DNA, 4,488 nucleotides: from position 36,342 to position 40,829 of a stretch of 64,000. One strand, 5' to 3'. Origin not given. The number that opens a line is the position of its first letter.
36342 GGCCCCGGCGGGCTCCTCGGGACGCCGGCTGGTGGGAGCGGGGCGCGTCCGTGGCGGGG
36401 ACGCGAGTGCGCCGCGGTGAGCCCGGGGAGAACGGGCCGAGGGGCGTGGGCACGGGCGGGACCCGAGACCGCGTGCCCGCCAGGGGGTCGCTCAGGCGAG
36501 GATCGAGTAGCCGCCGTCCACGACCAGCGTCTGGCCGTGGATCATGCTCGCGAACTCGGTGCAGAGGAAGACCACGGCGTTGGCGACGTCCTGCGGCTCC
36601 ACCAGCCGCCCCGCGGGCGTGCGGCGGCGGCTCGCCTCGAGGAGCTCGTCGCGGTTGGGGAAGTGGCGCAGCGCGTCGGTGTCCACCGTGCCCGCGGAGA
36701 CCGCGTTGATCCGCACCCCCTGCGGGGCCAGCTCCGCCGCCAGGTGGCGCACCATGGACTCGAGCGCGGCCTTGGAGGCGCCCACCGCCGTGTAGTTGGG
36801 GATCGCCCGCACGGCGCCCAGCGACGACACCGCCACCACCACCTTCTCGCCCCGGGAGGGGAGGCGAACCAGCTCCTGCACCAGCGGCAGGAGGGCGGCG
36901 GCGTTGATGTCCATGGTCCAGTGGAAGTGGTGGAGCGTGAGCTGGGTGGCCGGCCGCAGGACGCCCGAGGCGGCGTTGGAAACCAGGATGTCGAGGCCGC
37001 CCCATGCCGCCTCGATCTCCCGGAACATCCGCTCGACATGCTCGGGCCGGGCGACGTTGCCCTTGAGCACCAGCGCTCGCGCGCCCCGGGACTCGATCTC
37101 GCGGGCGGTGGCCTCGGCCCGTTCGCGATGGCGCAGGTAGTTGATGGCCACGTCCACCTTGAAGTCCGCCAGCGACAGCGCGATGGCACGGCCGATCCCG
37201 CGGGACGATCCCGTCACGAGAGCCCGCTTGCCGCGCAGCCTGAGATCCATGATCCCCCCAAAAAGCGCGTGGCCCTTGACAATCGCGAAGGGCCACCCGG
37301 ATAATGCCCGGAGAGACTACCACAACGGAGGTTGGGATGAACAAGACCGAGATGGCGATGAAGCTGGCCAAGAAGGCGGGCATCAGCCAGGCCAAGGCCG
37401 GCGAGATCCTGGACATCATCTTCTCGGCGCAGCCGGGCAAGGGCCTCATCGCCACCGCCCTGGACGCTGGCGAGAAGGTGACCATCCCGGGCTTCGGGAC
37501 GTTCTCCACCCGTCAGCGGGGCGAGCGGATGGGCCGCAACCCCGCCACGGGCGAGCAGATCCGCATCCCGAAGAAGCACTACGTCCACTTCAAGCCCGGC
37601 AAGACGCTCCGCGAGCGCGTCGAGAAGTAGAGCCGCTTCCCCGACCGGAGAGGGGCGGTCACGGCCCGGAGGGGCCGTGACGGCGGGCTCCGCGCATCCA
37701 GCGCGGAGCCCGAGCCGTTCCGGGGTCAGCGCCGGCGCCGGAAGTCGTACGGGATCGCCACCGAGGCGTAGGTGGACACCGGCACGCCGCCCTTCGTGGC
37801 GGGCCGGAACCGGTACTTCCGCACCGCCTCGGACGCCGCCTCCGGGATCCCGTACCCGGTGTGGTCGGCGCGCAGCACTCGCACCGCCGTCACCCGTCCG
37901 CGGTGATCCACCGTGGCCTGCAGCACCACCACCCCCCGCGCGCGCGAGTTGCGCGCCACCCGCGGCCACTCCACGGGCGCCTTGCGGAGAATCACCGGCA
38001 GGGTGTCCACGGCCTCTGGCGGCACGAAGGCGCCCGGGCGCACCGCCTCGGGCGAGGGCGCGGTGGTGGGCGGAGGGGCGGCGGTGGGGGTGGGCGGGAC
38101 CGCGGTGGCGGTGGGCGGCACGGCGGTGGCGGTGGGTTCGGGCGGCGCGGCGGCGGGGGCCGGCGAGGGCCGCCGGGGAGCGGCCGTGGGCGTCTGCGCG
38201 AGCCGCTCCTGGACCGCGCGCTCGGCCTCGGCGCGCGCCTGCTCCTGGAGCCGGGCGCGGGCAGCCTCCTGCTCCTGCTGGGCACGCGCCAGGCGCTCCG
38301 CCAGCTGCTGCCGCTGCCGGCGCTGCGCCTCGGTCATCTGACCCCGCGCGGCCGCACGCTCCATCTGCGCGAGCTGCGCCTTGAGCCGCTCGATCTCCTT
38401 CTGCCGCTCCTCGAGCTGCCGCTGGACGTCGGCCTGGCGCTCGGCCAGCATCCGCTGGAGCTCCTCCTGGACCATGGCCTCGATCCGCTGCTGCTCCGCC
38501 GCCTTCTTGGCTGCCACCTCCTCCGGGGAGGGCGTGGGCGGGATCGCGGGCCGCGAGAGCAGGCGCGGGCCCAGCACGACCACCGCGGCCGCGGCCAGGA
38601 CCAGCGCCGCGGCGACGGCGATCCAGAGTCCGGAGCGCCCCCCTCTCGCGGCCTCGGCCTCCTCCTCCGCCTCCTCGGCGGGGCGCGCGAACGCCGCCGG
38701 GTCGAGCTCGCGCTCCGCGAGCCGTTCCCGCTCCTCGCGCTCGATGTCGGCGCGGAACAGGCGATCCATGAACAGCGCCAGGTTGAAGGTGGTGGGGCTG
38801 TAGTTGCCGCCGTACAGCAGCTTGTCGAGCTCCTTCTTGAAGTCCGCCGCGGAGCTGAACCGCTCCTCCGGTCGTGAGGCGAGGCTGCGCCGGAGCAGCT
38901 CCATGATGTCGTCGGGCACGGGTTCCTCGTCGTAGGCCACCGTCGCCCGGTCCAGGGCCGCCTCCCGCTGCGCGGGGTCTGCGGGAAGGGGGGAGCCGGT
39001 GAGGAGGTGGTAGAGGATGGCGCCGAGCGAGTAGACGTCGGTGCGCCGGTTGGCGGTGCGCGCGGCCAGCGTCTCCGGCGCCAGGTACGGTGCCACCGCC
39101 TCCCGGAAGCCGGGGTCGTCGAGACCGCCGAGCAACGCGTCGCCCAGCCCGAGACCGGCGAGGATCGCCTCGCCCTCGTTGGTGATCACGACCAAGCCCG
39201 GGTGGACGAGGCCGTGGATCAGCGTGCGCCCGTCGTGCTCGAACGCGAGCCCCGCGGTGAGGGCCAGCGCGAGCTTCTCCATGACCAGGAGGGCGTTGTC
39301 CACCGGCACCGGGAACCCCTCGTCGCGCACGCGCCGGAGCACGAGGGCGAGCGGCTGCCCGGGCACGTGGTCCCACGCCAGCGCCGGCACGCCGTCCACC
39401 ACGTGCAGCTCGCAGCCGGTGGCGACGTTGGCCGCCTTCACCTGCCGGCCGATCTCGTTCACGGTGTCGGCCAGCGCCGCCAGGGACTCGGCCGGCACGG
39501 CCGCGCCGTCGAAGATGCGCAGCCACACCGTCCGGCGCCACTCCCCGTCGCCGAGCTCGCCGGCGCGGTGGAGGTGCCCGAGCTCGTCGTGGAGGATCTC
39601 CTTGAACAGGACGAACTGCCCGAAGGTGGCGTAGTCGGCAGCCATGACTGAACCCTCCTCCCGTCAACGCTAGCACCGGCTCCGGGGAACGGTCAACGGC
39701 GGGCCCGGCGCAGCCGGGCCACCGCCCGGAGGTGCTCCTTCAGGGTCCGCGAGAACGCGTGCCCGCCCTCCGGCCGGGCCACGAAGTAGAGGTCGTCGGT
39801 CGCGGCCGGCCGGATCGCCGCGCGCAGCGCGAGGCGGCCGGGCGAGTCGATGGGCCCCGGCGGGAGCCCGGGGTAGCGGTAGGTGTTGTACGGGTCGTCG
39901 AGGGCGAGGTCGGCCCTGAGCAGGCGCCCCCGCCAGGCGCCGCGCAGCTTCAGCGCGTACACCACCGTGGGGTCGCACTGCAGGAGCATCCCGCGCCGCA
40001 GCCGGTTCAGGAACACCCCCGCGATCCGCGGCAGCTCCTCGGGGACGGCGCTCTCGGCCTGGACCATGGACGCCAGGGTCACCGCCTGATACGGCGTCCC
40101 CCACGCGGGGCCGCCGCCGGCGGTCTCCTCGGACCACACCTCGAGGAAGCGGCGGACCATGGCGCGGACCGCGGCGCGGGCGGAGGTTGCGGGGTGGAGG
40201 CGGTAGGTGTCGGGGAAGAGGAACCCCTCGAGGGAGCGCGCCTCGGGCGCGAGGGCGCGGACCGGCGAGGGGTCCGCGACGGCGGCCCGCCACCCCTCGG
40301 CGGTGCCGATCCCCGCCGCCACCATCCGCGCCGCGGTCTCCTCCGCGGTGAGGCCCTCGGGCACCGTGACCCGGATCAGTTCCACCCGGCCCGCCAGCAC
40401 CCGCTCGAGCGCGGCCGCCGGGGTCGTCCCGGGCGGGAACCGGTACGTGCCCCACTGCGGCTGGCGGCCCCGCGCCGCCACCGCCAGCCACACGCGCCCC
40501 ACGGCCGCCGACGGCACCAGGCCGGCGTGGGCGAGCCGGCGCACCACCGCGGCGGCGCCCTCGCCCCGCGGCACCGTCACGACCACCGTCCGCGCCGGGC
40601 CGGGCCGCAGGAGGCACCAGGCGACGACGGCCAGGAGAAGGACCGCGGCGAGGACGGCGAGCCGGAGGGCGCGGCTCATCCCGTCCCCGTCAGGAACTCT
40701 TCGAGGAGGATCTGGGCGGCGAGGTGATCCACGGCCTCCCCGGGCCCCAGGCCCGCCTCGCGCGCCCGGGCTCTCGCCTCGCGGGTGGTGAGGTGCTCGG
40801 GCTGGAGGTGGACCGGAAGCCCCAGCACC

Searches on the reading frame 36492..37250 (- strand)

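Call 75: search_protein_families(library=pfam, proteins=[window:36492-37250:-], max_evalue=0.00001)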
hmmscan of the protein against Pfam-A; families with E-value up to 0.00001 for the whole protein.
window:36492-37250:- (252 aa): 3 families
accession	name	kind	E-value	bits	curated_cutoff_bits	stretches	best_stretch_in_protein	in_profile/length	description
PF13561.12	adh_short_C2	-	3.3e-66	223.7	27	1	16-249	5-236/236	Enoyl-(Acyl carrier protein) reductase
PF00106.31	adh_short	-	3.2e-40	138.1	26.6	1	8-196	1-189/195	short chain dehydrogenase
PF08659.16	KR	-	9.7e-08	32.6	22.6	1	11-173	4-166/180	KR domain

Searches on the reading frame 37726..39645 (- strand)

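Call 75: search_protein_families(library=pfam, proteins=[window:37726-39645:-], max_evalue=0.00001)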
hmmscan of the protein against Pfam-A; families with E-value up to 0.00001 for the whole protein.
window:37726-39645:- (639 aa): 3 families
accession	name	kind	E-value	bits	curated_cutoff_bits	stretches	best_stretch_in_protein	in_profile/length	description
PF03544.19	TonB_C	-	2.3e-11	44.4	24.6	1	558-633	3-77/79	Gram-negative bacterial TonB protein C-terminal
PF00069.31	Pkinase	-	7.6e-08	32.5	31.7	1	124-265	102-254/263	Protein kinase domain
PF07714.23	PK_Tyr_Ser-Thr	-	6.6e-06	26.1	23.1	0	181-264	164-250/258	Protein tyrosine and serine/threonine kinase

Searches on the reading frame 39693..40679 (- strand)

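Call 75: search_protein_families(library=pfam, proteins=[window:39693-40679:-], max_evalue=0.00001)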
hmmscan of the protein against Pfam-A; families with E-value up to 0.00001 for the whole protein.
window:39693-40679:- (328 aa): 1 family
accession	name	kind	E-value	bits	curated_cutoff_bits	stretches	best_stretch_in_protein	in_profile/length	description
PF02618.21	YceG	-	5e-79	266.1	32.4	1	34-321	1-274/275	YceG-like family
